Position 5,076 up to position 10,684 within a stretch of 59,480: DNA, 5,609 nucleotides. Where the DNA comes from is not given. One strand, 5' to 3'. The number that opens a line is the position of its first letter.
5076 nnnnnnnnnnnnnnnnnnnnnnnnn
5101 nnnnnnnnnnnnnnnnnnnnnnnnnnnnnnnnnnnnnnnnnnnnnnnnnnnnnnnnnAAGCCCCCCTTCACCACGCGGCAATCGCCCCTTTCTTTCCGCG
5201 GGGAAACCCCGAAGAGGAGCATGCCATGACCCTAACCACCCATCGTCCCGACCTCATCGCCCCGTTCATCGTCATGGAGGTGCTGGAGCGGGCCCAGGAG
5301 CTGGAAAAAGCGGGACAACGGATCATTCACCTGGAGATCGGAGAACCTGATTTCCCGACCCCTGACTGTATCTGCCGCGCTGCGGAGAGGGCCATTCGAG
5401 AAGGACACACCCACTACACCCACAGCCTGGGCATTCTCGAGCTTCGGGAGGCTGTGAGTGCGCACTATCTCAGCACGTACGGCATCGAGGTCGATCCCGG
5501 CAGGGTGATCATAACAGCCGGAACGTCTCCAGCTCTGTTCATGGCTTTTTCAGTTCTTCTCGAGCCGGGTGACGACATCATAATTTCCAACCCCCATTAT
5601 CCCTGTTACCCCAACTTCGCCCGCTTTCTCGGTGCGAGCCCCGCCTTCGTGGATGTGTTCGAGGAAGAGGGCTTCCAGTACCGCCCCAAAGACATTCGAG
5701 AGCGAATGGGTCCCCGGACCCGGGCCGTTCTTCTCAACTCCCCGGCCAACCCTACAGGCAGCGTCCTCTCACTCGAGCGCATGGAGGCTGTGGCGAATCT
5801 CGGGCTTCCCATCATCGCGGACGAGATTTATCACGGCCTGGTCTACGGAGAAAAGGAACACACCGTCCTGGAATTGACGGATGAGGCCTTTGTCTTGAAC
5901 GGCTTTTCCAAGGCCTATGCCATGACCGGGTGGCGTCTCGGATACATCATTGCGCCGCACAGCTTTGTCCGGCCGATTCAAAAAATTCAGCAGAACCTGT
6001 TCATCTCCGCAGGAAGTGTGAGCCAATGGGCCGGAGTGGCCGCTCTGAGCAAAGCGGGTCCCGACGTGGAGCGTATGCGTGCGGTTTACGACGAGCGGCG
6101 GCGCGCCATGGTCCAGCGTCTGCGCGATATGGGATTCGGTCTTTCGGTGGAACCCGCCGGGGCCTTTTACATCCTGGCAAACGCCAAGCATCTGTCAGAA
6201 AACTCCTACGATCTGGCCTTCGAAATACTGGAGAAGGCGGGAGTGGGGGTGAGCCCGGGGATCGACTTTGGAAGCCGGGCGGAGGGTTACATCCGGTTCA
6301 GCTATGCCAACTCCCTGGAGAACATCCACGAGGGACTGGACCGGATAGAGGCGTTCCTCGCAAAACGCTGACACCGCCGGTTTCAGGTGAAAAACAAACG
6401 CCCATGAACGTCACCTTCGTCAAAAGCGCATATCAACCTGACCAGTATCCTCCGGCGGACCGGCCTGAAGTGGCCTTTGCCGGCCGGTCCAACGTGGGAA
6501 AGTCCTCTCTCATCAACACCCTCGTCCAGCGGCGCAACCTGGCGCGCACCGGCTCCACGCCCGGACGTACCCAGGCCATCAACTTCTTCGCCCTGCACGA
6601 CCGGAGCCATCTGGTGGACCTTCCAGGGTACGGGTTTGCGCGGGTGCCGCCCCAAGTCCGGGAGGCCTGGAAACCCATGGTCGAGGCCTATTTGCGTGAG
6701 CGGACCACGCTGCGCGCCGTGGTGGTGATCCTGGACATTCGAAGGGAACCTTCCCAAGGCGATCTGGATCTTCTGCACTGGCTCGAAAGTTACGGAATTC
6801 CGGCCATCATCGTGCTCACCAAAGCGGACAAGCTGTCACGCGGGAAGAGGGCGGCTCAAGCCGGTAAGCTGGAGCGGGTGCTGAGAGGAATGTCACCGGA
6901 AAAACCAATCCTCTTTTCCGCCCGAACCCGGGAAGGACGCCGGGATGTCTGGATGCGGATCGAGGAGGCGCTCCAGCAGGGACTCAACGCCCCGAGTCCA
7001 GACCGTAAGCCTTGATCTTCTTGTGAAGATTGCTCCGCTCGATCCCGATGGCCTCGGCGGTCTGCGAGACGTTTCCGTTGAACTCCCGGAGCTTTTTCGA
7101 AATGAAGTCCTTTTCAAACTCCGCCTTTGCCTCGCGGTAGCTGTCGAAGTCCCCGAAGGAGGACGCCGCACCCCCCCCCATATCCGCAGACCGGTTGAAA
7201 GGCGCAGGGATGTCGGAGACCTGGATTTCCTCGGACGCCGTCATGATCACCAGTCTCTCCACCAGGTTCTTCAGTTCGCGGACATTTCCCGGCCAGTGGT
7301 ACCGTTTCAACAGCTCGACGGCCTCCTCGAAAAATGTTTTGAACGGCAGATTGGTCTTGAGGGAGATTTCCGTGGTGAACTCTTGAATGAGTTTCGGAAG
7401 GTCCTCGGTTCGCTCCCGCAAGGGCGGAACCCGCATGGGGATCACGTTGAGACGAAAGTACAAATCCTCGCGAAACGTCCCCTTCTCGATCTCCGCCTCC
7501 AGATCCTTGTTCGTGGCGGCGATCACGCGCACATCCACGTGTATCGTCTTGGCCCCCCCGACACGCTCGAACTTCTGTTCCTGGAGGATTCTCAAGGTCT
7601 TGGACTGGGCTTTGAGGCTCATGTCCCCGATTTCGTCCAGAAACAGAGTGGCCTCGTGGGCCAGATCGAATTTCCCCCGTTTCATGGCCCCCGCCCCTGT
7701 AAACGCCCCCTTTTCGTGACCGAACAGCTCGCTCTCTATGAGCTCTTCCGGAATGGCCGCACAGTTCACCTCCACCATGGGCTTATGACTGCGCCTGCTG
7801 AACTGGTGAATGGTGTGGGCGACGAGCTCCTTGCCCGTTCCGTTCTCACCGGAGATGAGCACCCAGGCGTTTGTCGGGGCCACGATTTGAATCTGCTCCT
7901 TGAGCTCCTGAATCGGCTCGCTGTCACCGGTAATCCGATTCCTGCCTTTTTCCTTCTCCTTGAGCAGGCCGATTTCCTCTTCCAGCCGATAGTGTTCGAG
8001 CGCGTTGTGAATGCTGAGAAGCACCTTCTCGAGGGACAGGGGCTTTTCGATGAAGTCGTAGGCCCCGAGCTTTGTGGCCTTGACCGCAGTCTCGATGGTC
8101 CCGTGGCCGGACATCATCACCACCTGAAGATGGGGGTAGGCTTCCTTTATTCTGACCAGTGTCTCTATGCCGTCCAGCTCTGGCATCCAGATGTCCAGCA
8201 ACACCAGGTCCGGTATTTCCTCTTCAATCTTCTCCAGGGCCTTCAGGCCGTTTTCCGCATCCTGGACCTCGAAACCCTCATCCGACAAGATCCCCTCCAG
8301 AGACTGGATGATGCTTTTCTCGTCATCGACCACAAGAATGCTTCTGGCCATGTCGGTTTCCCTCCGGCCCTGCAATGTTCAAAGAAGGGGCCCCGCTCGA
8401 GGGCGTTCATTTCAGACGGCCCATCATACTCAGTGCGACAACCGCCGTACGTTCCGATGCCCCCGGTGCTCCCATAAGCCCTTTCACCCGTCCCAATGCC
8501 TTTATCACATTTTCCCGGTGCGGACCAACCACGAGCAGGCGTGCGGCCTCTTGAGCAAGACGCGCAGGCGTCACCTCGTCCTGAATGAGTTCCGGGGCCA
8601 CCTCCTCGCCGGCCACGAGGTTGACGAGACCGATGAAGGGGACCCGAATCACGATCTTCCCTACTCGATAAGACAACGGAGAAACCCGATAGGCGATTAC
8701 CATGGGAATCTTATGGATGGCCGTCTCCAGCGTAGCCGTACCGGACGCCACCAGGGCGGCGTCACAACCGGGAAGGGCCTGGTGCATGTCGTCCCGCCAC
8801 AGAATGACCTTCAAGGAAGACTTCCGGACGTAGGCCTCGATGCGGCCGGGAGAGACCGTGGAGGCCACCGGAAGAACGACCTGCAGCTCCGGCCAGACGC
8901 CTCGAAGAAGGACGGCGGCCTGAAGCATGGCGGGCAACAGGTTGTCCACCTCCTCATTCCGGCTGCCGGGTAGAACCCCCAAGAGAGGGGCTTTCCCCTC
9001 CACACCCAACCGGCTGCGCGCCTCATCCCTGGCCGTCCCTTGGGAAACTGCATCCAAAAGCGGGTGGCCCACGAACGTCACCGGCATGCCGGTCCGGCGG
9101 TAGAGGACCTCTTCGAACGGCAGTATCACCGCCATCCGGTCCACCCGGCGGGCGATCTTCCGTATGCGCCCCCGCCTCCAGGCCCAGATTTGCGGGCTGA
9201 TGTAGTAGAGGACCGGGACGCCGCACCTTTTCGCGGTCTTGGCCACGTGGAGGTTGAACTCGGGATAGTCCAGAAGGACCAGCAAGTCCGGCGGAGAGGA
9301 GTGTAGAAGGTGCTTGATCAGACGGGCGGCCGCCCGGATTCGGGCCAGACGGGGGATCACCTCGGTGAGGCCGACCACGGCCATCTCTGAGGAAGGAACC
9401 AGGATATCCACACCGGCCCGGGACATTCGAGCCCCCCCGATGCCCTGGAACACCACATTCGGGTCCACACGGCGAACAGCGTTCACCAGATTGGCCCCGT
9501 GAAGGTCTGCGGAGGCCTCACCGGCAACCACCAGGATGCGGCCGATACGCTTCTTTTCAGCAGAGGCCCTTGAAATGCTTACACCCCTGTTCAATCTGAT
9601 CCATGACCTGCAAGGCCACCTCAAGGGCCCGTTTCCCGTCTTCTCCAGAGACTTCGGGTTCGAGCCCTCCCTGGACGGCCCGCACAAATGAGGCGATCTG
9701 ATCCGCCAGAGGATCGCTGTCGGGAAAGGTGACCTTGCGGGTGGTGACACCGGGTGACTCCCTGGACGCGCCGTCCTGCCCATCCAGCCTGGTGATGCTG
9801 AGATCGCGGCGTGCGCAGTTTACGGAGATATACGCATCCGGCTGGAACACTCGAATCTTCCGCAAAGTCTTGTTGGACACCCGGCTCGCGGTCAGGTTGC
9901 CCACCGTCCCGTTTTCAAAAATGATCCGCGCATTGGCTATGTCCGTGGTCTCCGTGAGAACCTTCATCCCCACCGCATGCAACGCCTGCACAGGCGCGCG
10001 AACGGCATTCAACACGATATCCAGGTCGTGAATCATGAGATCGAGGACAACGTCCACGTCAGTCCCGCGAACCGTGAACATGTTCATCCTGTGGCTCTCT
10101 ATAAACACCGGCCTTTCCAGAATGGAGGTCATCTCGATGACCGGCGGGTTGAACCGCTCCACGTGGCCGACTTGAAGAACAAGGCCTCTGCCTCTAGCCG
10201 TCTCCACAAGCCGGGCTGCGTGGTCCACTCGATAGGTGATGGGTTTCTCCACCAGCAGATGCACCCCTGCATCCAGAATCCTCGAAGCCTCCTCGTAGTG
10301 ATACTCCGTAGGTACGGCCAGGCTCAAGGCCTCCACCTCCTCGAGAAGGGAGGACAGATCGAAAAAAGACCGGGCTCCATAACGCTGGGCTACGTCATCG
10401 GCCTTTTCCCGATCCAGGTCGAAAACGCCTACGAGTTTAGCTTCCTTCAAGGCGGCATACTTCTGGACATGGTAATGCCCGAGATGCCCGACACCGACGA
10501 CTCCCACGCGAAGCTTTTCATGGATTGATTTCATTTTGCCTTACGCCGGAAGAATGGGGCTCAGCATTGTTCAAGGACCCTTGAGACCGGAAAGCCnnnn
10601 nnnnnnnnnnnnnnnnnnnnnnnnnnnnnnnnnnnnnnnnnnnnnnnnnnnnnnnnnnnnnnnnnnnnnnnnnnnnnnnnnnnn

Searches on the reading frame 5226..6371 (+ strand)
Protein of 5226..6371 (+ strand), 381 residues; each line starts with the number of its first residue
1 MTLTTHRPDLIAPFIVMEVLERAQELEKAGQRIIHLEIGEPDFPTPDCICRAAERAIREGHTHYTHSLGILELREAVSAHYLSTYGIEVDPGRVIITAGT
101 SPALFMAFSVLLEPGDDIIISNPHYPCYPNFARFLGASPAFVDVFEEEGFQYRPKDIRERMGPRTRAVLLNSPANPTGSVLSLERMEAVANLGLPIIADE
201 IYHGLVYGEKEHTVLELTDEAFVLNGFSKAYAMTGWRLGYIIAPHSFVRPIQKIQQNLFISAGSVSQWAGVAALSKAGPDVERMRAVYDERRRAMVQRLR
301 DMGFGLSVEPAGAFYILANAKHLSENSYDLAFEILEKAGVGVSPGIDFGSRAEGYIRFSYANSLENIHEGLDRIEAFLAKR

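Call 60: search_protein_families(library=pfam, proteins=[window:5226-6371:+], max_evalue=0.00001)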
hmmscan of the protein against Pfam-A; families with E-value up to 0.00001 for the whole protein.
window:5226-6371:+ (381 aa): 3 families
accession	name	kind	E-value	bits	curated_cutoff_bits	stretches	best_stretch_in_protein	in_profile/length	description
PF00155.27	Aminotran_1_2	-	3.6e-55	188.1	19.7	1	33-374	3-361/361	Aminotransferase class I and II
PF01041.23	DegT_DnrJ_EryC1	-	1.3e-06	28.4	19.8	1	96-199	44-145/360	DegT/DnrJ/EryC1/StrS aminotransferase family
PF01053.26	Cys_Met_Meta_PP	-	2.1e-06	27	27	0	95-199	72-173/381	Cys/Met metabolism PLP-dependent enzyme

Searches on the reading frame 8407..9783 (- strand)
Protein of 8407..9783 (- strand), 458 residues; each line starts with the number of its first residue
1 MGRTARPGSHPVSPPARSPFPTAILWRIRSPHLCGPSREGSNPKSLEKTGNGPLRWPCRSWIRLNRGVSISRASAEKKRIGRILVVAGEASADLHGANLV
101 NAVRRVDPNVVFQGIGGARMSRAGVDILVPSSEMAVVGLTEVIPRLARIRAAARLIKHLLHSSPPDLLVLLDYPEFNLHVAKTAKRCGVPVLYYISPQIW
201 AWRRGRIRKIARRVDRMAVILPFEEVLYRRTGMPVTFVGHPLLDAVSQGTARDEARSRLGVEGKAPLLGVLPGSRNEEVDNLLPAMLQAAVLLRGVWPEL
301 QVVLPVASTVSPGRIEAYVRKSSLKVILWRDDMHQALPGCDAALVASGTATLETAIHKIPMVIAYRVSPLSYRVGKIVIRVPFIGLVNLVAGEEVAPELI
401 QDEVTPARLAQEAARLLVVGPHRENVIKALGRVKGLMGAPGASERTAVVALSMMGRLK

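Call 13: search_protein_families(library=ncbifam, proteins=[window:8407-9783:-], max_evalue=0.00001)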
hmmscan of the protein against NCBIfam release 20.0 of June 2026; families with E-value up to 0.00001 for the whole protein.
window:8407-9783:- (458 aa): 3 families
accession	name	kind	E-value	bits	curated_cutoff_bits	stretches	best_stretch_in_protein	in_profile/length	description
TIGR00215.1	lpxB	equivalog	4.3e-95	318.8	190.25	1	82-448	8-377/382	lipid-A-disaccharide synthase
NF002173.0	PRK01021.1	equivalog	6.4e-43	147.2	1033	1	82-401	228-552/610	lipid-A-disaccharide synthase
TIGR03492.1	TIGR03492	hypoth_equivalog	8.8e-08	31.2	219.2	1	228-323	175-262/396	lipid-A-disaccharide synthase-related protein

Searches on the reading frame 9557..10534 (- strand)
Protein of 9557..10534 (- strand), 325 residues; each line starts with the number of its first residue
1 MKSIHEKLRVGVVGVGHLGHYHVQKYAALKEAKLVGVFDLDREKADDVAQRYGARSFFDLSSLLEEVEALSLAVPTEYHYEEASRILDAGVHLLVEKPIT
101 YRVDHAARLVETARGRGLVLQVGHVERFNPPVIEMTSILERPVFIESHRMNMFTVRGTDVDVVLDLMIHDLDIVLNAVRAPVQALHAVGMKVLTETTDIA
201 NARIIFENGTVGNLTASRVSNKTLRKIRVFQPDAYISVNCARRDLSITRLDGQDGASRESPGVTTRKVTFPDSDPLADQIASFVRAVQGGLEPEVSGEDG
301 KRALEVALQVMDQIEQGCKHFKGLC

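Call 60: search_protein_families(library=pfam, proteins=[window:9557-10534:-], max_evalue=0.00001)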
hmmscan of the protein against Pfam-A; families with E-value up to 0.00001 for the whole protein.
window:9557-10534:- (325 aa): 2 families
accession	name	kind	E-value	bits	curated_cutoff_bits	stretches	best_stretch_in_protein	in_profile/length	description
PF01408.29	GFO_IDH_MocA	-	4.9e-27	95.4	24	1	8-124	1-120/120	Oxidoreductase family, NAD-binding Rossmann fold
PF22725.1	GFO_IDH_MocA_C3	-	1.4e-07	32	27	1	161-229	44-116/124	GFO/IDH/MocA C-terminal domain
